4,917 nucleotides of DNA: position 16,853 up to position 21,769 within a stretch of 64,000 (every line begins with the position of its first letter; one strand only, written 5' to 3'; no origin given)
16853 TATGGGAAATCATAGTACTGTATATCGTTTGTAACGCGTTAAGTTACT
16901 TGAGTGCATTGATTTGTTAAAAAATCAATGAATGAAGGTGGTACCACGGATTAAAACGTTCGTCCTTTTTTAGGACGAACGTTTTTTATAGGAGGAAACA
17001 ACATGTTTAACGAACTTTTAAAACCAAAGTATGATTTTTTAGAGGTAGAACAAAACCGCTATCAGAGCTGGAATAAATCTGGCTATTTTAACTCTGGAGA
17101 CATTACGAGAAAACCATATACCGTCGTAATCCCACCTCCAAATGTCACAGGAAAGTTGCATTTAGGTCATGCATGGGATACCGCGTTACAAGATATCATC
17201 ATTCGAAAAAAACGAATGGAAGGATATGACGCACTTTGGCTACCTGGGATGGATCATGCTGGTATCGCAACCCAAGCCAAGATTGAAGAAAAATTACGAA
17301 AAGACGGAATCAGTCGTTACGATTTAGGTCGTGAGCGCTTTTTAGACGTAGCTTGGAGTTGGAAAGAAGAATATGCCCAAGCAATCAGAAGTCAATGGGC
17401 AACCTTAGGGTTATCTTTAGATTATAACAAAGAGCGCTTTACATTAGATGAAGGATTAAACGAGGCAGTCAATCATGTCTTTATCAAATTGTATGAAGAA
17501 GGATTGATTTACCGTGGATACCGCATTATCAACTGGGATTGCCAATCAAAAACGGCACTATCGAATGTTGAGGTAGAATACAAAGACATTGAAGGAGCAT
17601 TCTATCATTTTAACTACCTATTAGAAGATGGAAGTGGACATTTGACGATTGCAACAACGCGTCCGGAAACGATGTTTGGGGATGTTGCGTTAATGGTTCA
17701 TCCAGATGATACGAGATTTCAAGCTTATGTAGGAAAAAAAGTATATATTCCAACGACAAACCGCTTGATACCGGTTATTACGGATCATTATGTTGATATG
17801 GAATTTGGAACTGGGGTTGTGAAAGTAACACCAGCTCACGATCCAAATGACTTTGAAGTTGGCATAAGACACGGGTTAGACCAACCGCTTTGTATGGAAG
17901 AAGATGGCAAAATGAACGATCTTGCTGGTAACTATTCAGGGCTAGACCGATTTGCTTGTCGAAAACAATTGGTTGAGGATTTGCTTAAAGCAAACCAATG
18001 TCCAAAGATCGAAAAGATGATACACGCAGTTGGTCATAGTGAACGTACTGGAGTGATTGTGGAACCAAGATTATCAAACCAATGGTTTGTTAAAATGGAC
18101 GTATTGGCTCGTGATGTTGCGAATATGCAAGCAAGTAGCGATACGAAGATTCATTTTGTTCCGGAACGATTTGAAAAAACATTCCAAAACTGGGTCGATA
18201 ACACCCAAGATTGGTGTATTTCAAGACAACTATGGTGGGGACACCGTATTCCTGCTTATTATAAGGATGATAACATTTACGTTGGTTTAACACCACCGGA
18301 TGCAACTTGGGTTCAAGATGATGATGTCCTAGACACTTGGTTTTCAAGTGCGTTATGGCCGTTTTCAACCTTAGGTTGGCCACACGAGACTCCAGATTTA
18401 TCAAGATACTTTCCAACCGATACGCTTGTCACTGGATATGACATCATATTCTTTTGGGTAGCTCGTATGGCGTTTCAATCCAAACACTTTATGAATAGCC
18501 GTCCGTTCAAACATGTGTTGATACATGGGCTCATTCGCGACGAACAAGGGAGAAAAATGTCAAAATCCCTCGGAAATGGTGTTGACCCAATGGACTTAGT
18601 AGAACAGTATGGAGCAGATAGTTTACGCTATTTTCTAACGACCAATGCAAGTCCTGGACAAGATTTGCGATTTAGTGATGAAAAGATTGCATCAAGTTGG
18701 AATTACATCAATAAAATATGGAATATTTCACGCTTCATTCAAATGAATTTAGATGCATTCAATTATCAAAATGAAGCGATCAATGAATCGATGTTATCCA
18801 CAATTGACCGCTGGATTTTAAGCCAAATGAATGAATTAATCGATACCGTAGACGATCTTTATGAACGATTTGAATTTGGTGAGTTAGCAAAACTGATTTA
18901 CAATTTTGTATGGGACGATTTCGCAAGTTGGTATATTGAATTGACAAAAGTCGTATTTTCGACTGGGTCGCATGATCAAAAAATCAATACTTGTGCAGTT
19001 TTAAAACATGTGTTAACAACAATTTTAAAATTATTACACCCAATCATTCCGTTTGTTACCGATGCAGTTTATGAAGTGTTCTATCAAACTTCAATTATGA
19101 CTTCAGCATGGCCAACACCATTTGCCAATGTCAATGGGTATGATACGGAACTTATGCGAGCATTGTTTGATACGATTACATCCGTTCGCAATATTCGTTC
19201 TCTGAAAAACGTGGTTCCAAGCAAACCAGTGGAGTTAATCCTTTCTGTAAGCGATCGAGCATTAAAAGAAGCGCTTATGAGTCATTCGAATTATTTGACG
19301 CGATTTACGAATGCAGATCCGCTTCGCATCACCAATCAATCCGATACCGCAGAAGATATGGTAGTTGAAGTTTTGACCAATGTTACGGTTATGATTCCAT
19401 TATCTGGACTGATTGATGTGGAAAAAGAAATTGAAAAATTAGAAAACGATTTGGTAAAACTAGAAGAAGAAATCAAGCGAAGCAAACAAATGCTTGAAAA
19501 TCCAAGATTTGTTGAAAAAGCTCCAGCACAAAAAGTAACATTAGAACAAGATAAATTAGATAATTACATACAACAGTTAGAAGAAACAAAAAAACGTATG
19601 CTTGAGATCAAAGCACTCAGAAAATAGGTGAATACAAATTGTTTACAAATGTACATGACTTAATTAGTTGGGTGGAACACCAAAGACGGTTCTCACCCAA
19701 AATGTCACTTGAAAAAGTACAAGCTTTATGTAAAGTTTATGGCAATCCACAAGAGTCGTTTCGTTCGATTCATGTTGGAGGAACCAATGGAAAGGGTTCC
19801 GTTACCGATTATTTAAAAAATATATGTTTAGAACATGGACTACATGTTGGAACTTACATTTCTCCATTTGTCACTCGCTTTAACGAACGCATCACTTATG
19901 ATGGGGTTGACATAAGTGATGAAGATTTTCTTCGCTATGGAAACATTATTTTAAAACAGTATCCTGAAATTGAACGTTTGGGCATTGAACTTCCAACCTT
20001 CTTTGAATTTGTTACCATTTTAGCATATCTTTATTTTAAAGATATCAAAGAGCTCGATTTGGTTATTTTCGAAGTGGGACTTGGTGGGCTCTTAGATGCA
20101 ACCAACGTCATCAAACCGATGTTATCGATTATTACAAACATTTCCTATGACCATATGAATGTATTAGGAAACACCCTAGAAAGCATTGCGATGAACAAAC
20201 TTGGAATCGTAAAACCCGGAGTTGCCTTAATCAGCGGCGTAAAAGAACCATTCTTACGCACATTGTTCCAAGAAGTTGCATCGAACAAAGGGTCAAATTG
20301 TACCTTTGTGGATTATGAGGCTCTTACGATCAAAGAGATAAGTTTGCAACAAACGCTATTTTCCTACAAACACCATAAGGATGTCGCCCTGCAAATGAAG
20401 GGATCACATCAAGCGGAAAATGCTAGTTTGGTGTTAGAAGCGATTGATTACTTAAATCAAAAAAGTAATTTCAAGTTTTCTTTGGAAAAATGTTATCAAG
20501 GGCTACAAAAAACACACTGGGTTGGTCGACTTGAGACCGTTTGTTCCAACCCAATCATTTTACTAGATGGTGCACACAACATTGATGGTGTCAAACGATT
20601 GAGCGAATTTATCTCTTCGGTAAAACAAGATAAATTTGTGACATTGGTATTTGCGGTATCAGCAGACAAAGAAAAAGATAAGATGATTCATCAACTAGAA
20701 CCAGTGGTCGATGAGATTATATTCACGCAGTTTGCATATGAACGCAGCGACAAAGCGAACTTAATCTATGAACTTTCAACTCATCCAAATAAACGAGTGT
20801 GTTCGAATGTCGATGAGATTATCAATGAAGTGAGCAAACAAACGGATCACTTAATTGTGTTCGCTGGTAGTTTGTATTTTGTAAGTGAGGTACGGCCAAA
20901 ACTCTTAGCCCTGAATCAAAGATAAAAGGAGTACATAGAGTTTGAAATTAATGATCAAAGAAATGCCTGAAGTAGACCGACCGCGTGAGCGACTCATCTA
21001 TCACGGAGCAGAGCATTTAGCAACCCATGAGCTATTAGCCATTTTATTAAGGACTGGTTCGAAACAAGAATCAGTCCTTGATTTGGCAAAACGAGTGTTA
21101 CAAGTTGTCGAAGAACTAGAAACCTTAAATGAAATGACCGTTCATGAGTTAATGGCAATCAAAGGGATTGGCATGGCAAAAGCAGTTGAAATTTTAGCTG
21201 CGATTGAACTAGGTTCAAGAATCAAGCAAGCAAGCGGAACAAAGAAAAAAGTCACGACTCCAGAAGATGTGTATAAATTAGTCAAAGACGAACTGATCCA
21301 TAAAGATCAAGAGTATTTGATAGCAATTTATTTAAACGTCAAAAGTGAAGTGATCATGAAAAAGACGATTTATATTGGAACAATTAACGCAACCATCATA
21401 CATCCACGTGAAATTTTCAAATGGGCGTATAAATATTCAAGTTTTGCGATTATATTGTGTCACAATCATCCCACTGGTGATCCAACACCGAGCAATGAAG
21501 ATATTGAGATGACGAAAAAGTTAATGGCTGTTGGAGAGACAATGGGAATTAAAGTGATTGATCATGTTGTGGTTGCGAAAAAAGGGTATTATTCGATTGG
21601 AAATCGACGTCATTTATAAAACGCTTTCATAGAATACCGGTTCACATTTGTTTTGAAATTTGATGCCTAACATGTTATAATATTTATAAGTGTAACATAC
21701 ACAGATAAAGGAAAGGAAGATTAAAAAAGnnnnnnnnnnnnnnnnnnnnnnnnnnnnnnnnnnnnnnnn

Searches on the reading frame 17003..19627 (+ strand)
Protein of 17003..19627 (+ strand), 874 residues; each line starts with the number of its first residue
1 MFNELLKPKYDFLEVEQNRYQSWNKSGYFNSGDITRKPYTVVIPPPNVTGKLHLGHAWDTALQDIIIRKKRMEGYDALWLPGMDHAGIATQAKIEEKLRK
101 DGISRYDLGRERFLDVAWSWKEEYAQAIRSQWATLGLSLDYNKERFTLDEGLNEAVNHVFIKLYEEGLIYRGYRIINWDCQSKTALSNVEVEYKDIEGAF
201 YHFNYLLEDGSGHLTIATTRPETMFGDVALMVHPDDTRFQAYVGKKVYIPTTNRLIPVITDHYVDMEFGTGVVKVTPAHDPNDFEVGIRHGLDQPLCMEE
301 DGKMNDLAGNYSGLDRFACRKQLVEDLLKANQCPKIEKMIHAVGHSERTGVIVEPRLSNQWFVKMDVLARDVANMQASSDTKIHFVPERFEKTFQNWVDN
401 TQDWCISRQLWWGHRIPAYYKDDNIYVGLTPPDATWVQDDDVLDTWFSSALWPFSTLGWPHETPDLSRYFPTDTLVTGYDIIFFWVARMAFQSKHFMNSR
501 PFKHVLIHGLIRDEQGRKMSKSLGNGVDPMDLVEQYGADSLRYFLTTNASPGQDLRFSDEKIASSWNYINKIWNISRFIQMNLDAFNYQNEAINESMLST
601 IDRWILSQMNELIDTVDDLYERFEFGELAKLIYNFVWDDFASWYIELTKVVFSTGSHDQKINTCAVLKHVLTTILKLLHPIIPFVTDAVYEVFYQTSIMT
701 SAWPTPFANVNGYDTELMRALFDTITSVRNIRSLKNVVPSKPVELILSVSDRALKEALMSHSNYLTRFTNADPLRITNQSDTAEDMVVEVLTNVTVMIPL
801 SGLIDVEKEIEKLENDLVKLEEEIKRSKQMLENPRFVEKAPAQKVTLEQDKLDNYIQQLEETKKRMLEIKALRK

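Call 51: search_protein_families(library=ncbifam, max_evalue=1e-10, proteins=[window:17003-19627:+])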
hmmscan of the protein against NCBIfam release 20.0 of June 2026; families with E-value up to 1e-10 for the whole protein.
window:17003-19627:+ (874 aa): 16 families
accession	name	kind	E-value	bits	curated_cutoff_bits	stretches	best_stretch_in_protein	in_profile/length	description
NF004349.1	PRK05729.1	equivalog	0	1142.2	704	1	9-865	3-859/860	valine--tRNA ligase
TIGR00422.1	valS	equivalog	0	1067.2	612.1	1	8-852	3-862/863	valine--tRNA ligase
NF011492.0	PRK14900.1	equivalog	6.2e-273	908.3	1783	1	9-865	12-885/1044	valine--tRNA ligase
NF009687.0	PRK13208.1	equivalog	2.7e-177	591.4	738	1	5-785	5-797/801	valine--tRNA ligase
TIGR00392.1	ileS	equivalog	1.7e-124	416.9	621.4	3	436-732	529-836/861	isoleucine--tRNA ligase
NF000540.1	alt_ValS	exception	7.9e-102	341.7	900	2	15-423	9-451/827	valine--tRNA ligase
NF040702.1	ileS_w_GNAT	exception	1.9e-68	231.1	1999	3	437-704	702-969/1100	isoleucine--tRNA ligase, N-acetyltransferase domain-containing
NF008957.0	PRK12300.1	subfamily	3.6e-67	227.1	677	2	469-850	577-924/946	leucine--tRNA ligase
NF000257.1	MupA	exception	1.1e-58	198.9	1900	2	433-702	499-770/1024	mupirocin-resistant isoleucine--tRNA ligase MupA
NF000258.1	MupB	exception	9.6e-58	195.8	1900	2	437-755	507-826/1033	mupirocin-resistant isoleucine--tRNA ligase MupB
TIGR00395.1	leuS_arch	equivalog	1.1e-54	185.8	648.5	2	467-833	569-915/938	leucine--tRNA ligase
TIGR00396.1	leuS_bact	equivalog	8.6e-43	146.5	548.4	2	517-704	604-771/843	leucine--tRNA ligase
TIGR00398.1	metG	equivalog_domain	1.4e-41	142.8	336.35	1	353-695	176-503/530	methionine--tRNA ligase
NF008900.0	PRK12267.1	equivalog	5.9e-36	124.2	598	1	308-698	124-478/648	methionine--tRNA ligase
NF001100.0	PRK00133.1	equivalog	1.9e-26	92.8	587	1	346-725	175-531/676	methionine--tRNA ligase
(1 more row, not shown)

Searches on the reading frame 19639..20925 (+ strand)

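Call 51: search_protein_families(library=ncbifam, max_evalue=1e-10, proteins=[window:19639-20925:+])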
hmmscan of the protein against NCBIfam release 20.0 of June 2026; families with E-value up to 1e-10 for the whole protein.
window:19639-20925:+ (428 aa): 7 families
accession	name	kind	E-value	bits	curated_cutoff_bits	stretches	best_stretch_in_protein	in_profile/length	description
TIGR01499.1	folC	subfamily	3.3e-107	359.3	162.65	1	24-419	1-397/400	bifunctional protein FolC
NF047860.1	Tet-DihydfolSynFolCMyb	equivalog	3e-60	204.5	700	1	22-376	44-403/468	bifunctional tetrahydrofolate synthase/dihydrofolate synthase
NF008101.0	PRK10846.1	equivalog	6.7e-48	163.5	360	1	10-419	18-411/422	bifunctional tetrahydrofolate synthase/dihydrofolate synthase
TIGR01085.1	murE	subfamily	9.9e-14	51.1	257.3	0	124-348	141-374/472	UDP-N-acetylmuramyl-tripeptide synthetase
NF001126.0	PRK00139.1-4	equivalog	6e-13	48.1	373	0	156-348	190-384/486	UDP-N-acetylmuramoyl-L-alanyl-D-glutamate--2,6-diaminopimelate ligase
NF010628.0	PRK14022.1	equivalog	2.7e-11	42.9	536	0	162-396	203-437/483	UDP-N-acetylmuramoyl-L-alanyl-D-glutamate--L-lysine ligase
NF008896.0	PRK11929.1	equivalog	7.2e-11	40.6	1023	0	31-72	102-143/965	bifunctional UDP-N-acetylmuramoyl-L-alanyl-D-glutamate--2,6-diaminopimelate ligase MurE/UDP-N-acetylmuramoyl-tripeptide--D-alanyl-D-alanine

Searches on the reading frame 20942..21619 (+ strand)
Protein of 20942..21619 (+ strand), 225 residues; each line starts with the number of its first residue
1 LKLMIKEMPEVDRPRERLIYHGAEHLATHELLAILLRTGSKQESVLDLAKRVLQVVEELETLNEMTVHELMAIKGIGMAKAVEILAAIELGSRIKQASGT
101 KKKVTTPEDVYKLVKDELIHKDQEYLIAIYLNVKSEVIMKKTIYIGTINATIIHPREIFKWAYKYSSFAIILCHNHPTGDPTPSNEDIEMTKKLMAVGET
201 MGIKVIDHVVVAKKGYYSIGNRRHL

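Call 51: search_protein_families(library=ncbifam, max_evalue=1e-10, proteins=[window:20942-21619:+])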
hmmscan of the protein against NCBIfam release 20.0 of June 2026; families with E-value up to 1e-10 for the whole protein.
window:20942-21619:+ (225 aa): 2 families
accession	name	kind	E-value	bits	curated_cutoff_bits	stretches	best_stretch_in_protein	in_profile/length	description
NF000642.1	PRK00024.1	equivalog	1.6e-73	246.9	180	1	15-223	1-210/212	RadC family protein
TIGR00608.1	radc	subfamily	3.3e-69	232.9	133.85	1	13-222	1-215/218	RadC family protein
